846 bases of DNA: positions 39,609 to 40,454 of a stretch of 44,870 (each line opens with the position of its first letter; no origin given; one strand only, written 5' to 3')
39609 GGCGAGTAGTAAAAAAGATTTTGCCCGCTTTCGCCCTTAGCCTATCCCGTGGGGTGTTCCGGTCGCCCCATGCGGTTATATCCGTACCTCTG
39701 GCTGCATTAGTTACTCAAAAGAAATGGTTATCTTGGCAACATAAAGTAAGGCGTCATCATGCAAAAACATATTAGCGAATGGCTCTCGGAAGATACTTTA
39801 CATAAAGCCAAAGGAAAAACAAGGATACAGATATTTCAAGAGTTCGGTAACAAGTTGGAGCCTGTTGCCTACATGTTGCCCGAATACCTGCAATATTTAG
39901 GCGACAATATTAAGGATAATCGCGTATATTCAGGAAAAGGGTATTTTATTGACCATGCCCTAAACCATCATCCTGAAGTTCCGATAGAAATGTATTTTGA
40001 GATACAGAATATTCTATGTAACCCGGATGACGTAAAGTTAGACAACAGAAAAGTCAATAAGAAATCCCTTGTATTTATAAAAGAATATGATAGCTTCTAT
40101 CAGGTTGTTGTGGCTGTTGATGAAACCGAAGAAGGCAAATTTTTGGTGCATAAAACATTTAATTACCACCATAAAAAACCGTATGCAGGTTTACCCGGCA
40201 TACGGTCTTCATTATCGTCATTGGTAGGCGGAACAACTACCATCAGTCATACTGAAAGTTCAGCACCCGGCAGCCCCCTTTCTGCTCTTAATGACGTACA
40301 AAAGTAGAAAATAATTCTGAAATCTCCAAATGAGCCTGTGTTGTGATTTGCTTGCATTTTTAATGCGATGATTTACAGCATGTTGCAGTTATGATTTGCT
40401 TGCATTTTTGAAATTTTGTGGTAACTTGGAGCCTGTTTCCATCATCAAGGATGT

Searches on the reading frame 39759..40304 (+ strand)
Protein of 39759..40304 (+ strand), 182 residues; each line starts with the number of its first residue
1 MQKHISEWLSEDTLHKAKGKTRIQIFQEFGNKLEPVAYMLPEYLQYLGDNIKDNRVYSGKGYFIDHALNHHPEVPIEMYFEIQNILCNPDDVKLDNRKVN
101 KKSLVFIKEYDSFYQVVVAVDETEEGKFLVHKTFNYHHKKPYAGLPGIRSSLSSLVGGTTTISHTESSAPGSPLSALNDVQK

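Call 72: search_protein_families(library=pfam, proteins=[window:39759-40304:+], max_evalue=0.1)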
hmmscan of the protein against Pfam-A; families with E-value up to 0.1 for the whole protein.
window:39759-40304:+ (182 aa): 2 families
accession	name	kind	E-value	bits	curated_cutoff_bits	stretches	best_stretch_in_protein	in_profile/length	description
PF18812.6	PBECR3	-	7.7e-09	35.9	30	1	42-130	10-102/115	phage-Barnase-EndoU-ColicinE5/D-RelE like nuclease3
PF18810.6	PBECR2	-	0.0042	17.7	27.1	1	58-135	27-103/120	phage-Barnase-EndoU-ColicinE5/D-RelE like nuclease2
